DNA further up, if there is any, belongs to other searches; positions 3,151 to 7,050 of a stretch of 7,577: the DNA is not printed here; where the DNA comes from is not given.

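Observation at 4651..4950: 100-residue charge-free Ala/Gly/Thr hydrophobic segment in the middle of an otherwise extremely polar giant protein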

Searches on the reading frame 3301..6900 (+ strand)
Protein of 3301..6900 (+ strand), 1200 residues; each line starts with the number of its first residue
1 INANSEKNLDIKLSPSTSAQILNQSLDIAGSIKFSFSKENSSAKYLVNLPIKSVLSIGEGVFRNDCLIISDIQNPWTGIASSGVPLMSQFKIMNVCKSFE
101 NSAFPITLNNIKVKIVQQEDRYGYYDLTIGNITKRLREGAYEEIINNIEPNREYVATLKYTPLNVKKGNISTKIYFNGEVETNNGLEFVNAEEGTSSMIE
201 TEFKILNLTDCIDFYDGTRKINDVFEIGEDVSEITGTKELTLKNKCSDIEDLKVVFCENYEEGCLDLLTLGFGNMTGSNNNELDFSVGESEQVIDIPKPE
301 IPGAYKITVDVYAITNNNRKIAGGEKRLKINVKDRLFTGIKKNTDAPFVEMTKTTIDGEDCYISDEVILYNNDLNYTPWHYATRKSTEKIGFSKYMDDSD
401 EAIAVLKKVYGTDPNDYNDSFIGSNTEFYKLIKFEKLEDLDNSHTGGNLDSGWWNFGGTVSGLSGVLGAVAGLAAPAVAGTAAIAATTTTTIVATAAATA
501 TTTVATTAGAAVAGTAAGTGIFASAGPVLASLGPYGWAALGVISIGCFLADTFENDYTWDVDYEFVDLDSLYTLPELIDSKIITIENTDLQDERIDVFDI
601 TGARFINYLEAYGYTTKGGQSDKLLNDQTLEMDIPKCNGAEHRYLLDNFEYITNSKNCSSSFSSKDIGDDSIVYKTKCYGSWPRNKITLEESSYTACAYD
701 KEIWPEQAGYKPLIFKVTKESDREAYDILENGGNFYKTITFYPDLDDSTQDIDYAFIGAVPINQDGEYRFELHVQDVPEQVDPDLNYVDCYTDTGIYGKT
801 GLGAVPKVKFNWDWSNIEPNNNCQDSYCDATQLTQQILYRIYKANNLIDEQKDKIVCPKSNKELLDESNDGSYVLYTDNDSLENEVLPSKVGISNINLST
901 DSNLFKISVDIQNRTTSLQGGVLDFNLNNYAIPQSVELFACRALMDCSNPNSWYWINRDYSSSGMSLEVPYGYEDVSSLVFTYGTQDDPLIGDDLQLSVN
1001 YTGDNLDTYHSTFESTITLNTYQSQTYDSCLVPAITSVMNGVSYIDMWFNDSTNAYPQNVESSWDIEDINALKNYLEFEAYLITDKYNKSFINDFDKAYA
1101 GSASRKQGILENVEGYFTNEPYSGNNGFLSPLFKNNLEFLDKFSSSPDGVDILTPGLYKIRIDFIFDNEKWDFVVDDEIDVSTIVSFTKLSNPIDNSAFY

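Call 45: search_protein_representatives(protein=window:3301-6900:+)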
Query: 1200 residues. Proteins with E-value up to 0.001 (for the whole library): 98; up to 1e-10: 44; up to 1e-30: 16. The best 98 are listed.
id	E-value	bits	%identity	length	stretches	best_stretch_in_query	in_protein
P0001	0.0e+00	1141.2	50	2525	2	524-1200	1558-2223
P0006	1.5e-245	834.3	43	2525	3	508-1200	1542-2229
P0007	9.3e-209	712.4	40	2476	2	506-1200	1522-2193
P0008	6.7e-205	699.7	41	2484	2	517-1200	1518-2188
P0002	9.8e-196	669.3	39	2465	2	507-1200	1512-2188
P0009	3.8e-181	621.0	41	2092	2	506-1062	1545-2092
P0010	1.6e-180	618.9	39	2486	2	541-1200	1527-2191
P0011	9.2e-152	523.7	37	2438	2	538-1200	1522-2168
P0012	3.7e-141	488.5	34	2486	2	497-1200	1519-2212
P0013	6.8e-129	447.9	44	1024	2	550-1200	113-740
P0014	1.8e-116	406.8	38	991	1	484-1200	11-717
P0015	2.0e-102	360.3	40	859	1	623-1200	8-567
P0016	7.8e-83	295.4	42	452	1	503-904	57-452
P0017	1.3e-80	288.0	35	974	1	530-1200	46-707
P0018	6.9e-51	189.6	39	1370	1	2-288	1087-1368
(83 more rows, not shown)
